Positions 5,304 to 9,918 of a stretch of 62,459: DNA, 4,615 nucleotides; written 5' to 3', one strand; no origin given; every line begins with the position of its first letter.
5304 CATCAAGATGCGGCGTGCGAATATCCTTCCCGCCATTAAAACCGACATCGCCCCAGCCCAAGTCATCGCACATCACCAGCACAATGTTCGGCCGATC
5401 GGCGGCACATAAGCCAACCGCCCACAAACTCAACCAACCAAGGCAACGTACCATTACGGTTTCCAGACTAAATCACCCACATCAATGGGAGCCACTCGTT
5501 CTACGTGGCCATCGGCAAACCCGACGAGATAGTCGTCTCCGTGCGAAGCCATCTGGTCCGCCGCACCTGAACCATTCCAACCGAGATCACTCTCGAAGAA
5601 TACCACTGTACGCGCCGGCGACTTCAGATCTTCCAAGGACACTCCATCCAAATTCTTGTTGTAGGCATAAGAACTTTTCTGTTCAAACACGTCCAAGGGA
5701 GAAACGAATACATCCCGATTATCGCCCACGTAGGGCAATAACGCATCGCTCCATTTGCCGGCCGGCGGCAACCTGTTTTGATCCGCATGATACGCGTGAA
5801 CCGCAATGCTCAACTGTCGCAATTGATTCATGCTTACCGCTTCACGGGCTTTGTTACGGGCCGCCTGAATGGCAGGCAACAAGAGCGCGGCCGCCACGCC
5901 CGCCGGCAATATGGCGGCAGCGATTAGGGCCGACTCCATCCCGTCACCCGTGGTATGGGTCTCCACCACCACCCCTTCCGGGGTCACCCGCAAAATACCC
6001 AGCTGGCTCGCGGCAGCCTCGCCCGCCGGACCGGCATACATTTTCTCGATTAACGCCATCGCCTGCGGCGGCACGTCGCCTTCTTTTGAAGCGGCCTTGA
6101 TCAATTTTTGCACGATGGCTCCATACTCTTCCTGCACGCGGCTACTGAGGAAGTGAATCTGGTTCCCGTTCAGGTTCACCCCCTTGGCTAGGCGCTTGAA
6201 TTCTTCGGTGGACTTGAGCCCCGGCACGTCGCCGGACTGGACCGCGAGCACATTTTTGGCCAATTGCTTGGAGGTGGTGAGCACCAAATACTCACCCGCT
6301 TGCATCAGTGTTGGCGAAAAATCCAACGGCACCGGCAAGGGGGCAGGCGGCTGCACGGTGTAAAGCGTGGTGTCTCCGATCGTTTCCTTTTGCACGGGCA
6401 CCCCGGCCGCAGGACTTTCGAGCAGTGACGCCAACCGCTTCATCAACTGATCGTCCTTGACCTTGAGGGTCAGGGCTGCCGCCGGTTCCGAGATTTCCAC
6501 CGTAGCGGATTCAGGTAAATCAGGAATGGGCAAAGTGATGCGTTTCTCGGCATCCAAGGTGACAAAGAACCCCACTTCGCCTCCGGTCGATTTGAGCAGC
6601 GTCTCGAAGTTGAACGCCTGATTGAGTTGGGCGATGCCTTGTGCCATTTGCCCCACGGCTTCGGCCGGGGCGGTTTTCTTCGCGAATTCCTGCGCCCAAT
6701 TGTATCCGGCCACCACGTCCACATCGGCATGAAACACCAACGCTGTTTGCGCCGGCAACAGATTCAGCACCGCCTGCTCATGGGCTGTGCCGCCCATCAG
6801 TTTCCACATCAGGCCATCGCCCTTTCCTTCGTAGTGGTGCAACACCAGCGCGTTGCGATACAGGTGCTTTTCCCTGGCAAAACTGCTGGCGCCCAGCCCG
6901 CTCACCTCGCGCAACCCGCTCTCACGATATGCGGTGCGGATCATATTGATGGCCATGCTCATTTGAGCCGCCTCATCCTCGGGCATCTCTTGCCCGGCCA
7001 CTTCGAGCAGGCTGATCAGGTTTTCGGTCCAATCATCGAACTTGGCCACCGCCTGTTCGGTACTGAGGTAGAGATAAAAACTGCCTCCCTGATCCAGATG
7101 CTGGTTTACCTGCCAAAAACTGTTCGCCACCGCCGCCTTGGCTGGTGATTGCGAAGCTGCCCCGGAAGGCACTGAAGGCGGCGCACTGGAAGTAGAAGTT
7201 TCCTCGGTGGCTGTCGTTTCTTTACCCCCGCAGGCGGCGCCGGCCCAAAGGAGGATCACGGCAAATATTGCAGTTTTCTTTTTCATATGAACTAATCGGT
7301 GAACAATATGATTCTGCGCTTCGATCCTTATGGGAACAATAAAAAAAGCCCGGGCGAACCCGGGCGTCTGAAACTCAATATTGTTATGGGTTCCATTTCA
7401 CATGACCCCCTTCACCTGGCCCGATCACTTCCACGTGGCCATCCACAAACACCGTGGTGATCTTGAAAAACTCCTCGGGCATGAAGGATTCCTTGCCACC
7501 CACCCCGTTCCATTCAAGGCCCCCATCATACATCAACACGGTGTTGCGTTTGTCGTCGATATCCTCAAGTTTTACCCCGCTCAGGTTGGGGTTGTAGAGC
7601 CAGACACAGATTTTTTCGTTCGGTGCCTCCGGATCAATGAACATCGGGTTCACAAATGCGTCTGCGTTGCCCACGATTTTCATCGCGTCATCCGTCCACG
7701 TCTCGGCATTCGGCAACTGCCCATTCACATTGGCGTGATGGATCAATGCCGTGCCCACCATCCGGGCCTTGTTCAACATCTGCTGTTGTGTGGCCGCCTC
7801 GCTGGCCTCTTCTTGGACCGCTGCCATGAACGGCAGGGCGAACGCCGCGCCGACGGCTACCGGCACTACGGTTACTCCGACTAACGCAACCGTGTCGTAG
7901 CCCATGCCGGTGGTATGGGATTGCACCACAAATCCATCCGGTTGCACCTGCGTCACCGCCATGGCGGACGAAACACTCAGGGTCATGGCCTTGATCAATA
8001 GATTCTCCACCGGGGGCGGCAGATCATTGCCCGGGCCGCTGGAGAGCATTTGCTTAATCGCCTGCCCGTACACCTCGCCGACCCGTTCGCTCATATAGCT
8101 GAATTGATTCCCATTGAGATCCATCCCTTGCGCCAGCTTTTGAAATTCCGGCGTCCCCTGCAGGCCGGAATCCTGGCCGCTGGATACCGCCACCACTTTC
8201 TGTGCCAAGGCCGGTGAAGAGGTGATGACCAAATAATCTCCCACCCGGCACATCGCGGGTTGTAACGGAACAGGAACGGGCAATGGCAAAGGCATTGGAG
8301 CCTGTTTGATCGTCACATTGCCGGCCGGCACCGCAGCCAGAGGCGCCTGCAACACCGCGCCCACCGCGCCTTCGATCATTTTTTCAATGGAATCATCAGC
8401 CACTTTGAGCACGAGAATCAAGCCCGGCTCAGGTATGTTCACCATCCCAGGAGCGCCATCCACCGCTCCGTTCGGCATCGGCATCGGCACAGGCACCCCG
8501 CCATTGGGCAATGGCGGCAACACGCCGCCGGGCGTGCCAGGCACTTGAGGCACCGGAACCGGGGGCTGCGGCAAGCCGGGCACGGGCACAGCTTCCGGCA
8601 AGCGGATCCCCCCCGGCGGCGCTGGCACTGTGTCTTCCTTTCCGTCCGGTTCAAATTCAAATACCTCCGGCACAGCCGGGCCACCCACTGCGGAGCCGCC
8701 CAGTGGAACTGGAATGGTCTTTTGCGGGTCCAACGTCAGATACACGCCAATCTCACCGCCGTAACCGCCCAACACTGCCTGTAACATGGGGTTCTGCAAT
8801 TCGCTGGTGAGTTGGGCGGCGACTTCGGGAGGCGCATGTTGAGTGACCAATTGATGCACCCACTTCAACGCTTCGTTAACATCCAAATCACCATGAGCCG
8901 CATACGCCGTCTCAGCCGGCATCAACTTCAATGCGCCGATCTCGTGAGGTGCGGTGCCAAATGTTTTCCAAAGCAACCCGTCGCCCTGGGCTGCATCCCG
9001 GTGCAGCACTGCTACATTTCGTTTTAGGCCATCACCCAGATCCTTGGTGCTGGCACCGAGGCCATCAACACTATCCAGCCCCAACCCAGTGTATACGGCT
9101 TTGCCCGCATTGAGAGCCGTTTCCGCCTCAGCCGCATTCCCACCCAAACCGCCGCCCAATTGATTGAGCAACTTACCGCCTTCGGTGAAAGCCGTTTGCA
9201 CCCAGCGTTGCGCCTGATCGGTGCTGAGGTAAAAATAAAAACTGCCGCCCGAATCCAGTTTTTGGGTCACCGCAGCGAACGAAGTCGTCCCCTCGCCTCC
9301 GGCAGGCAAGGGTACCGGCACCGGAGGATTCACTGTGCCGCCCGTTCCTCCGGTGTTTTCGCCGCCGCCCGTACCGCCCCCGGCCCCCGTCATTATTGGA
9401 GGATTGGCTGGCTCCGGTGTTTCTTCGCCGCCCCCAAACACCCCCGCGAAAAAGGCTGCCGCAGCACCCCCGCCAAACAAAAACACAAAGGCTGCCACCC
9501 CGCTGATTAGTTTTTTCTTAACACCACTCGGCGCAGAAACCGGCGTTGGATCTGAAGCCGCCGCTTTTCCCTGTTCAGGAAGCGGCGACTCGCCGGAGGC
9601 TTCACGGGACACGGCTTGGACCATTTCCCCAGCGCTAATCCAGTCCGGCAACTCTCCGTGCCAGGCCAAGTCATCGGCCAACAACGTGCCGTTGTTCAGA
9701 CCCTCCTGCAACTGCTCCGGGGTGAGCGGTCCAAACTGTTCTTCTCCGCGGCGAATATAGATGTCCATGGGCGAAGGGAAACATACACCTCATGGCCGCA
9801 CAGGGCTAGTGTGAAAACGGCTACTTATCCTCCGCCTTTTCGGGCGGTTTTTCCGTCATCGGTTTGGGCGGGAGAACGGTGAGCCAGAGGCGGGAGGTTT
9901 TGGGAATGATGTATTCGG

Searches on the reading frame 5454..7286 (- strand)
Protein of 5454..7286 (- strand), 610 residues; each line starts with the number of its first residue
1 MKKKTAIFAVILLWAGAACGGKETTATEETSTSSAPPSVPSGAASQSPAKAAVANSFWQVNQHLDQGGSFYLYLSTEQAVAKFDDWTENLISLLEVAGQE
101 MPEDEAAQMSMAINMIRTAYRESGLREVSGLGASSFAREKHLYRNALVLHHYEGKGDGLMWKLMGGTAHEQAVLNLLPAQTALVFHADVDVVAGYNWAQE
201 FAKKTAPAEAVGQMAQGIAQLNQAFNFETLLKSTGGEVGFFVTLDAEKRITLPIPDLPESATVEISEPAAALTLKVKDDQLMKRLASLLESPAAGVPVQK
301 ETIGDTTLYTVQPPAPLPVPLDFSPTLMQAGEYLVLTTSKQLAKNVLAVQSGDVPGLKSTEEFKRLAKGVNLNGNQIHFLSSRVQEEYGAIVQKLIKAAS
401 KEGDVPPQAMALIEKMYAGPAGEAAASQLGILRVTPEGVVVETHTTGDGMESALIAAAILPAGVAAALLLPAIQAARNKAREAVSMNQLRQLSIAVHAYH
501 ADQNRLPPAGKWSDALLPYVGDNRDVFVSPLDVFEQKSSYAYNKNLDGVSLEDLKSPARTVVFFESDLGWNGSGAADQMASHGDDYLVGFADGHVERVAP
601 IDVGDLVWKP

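Call 48: search_protein_families(library=pfam, proteins=[window:5454-7286:-], max_evalue=0.00001)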
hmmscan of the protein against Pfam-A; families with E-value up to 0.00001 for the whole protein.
window:5454-7286:- (610 aa): 1 family
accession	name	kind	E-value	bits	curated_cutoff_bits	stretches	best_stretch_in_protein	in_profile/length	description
PF07596.16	SBP_bac_10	-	2.2e-07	31.7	23.3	1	474-511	1-38/268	Protein of unknown function (DUF1559)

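Call 67: search_protein_families(library=ncbifam, proteins=[window:5454-7286:-], max_evalue=0.001)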
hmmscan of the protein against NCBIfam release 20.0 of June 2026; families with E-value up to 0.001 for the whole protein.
window:5454-7286:- (610 aa): 0 families

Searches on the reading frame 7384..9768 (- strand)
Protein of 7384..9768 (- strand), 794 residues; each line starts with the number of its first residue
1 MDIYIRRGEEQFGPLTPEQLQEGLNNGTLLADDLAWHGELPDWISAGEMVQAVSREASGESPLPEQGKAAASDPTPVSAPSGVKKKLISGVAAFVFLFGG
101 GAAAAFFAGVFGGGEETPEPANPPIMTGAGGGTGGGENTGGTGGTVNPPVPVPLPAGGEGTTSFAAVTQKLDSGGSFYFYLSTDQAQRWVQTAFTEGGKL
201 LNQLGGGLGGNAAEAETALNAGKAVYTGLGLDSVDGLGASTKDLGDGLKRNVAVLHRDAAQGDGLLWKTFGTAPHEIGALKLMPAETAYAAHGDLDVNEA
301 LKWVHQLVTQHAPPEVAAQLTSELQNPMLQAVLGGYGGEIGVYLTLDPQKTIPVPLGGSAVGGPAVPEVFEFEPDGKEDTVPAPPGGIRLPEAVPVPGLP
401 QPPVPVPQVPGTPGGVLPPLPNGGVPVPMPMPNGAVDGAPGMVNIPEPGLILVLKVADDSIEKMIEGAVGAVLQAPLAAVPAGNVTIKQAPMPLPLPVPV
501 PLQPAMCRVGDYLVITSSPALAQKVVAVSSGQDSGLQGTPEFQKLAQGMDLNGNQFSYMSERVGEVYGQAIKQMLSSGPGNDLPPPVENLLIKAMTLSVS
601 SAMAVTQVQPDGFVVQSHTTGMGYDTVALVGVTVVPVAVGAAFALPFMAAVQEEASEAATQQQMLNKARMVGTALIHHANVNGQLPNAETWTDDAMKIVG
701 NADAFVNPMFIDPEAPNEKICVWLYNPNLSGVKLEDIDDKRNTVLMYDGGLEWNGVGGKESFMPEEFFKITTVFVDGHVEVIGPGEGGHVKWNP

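Call 48: search_protein_families(library=pfam, proteins=[window:7384-9768:-], max_evalue=0.00001)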
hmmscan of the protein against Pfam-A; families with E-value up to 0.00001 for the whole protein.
window:7384-9768:- (794 aa): 1 family
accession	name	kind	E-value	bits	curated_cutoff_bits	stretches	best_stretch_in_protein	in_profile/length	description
PF14237.11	GYF_2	-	6e-09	36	25.8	1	4-49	2-47/50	GYF domain 2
